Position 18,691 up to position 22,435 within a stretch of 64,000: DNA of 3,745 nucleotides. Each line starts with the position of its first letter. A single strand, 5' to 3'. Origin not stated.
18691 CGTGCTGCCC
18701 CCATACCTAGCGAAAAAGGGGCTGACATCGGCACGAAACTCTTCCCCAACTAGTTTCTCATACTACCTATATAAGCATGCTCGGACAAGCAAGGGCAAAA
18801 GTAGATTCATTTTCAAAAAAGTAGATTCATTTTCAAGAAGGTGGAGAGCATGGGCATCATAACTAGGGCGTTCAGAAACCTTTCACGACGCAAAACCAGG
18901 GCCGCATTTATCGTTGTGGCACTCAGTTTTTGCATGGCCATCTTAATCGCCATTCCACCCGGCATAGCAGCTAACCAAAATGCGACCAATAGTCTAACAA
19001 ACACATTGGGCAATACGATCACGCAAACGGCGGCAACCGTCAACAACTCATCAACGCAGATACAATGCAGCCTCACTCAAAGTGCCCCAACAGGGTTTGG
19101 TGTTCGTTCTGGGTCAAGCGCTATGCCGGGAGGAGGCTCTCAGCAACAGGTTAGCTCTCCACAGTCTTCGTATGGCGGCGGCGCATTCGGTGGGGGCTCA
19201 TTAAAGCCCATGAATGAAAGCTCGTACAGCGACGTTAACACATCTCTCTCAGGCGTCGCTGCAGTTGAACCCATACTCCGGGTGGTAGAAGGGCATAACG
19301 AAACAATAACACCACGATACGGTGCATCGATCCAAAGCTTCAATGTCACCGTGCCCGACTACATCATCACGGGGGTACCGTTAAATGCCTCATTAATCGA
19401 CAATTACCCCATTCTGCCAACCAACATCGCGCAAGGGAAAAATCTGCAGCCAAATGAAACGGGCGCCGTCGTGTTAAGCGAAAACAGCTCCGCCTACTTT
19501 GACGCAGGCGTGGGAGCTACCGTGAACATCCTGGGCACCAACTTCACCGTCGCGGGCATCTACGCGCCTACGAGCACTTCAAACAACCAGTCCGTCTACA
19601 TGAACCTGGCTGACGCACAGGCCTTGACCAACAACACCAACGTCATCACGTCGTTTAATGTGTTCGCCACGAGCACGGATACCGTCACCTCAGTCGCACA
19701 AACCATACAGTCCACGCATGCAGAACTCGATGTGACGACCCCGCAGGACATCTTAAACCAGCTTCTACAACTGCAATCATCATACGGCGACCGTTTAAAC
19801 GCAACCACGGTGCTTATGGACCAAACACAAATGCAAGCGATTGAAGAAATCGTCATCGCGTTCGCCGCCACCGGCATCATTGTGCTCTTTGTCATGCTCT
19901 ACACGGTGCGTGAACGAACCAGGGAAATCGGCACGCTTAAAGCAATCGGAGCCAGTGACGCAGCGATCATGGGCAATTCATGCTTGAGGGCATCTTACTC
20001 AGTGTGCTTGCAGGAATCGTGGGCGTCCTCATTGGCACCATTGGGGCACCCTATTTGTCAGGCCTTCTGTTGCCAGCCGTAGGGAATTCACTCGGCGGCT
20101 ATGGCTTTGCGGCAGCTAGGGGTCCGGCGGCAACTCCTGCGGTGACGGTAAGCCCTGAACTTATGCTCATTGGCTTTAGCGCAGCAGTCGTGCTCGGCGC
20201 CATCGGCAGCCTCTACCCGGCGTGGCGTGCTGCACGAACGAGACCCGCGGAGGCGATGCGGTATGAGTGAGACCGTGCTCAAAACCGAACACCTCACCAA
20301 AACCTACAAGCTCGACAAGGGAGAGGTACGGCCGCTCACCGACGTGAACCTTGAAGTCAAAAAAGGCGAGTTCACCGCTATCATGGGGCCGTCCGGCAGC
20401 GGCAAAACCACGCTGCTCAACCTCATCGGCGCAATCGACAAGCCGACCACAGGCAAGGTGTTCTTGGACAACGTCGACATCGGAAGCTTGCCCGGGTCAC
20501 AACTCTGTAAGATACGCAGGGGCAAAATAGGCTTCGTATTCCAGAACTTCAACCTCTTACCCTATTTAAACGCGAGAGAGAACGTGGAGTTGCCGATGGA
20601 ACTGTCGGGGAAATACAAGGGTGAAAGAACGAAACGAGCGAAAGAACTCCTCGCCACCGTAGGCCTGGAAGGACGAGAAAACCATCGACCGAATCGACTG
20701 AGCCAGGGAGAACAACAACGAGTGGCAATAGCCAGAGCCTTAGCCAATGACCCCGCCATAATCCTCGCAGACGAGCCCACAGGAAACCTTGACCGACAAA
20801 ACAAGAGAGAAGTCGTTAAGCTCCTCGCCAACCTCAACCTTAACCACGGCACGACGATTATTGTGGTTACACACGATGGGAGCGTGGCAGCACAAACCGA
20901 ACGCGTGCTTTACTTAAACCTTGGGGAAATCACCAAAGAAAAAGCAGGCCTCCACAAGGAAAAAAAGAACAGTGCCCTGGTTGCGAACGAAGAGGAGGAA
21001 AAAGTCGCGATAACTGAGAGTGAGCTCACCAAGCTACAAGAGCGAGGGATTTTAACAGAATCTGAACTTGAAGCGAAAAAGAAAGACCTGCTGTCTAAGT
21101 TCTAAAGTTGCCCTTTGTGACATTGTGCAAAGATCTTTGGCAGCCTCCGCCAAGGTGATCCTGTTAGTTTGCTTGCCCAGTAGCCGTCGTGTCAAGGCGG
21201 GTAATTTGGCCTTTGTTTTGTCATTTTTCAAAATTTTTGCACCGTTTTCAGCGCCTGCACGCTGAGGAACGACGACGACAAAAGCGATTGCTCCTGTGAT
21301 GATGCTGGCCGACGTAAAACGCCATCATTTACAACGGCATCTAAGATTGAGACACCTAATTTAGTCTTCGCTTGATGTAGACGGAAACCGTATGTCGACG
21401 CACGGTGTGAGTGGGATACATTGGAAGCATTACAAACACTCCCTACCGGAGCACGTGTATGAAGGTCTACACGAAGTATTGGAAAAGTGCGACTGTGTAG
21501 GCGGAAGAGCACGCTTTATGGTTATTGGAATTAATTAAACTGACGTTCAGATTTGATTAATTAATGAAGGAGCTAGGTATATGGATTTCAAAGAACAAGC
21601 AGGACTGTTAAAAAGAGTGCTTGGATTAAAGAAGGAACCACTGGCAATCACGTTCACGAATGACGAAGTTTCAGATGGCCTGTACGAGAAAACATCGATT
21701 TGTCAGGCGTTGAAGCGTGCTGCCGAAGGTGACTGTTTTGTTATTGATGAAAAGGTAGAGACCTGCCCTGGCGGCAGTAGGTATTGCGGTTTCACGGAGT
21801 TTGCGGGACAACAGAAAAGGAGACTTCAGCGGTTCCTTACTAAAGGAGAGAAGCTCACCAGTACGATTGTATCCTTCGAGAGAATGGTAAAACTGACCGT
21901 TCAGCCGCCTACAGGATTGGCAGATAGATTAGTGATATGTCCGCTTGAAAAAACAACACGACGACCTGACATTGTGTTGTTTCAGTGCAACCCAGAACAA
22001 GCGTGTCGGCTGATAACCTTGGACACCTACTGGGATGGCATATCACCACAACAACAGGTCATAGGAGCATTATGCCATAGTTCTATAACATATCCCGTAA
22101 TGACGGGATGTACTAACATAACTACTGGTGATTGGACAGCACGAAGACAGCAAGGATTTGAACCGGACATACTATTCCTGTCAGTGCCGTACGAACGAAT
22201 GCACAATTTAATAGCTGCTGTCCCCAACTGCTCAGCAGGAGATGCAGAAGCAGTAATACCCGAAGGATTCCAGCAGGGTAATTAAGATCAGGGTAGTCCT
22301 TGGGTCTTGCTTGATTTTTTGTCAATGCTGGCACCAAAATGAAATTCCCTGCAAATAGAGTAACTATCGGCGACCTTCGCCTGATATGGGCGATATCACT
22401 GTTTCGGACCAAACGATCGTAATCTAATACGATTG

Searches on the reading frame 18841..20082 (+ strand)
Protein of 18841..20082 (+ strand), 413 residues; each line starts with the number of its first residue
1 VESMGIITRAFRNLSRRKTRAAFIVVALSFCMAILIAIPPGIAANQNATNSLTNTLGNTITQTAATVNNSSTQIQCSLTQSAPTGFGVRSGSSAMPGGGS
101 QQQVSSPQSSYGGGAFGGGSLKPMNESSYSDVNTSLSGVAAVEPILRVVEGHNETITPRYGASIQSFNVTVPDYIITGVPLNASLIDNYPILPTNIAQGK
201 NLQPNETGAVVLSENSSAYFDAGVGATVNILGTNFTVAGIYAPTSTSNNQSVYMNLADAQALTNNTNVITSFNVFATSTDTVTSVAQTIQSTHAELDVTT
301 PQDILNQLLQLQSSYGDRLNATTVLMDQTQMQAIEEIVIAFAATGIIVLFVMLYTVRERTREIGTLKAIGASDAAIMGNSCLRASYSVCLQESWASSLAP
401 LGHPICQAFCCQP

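Call 16: search_protein_families(library=pfam, proteins=[window:18841-20082:+], max_evalue=0.001)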
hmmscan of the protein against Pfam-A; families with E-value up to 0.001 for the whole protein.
window:18841-20082:+ (413 aa): 2 families
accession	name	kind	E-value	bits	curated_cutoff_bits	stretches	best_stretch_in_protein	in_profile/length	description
PF12704.14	MacB_PCD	-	1.4e-09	39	27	1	102-290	27-205/207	MacB-like periplasmic core domain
PF02687.27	FtsX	-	1.3e-06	28.9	25.5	1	337-378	4-45/120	FtsX-like permease C-terminal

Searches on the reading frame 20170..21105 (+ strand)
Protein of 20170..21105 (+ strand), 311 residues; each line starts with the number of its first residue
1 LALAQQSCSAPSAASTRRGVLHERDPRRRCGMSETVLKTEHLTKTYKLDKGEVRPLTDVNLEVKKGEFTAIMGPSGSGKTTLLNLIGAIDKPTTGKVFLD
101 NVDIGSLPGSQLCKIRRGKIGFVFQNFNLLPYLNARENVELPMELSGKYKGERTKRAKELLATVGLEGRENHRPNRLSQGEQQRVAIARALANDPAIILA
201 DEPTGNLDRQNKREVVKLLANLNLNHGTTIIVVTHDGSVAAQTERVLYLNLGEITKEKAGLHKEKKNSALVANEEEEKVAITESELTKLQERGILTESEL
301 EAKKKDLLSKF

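Call 16: search_protein_families(library=pfam, proteins=[window:20170-21105:+], max_evalue=0.001)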
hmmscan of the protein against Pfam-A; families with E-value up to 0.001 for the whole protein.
window:20170-21105:+ (311 aa): 7 families
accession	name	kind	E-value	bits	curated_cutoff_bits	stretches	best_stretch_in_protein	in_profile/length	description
PF00005.33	ABC_tran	-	2e-36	126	25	1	56-204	1-136/137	ABC transporter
PF02463.25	SMC_N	-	3.3e-07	30.4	40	0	173-247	133-209/220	RecF/RecN/SMC N terminal domain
PF13304.12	AAA_21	-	2.5e-06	28.2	27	0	68-87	1-20/304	AAA domain, putative AbiEii toxin, Type IV TA system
PF13175.12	AAA_15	-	0.00074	19.7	32.1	0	54-91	12-48/374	AAA ATPase domain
PF13555.12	AAA_29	-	0.00078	19.6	27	0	61-83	17-39/61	P-loop containing region of AAA domain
PF13401.12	AAA_22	-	0.00091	20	27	0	66-203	5-93/130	AAA domain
PF13481.12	AAA_25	-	0.00092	19.3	27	0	64-83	31-50/195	AAA domain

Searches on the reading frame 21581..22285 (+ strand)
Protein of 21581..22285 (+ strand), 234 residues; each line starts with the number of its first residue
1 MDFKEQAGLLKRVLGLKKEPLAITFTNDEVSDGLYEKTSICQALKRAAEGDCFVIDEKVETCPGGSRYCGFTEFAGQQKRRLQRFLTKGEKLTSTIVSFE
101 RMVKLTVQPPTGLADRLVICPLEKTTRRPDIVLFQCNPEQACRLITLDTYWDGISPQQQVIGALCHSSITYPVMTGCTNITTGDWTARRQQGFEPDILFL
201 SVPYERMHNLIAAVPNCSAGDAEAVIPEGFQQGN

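Call 16: search_protein_families(library=pfam, proteins=[window:21581-22285:+], max_evalue=0.001)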
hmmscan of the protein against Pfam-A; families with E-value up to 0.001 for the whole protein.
window:21581-22285:+ (234 aa): 1 family
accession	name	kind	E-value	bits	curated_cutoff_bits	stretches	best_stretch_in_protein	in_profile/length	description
PF02596.20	DUF169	-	1.6e-36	126.6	27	1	10-211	2-207/209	Uncharacterised ArCR, COG2043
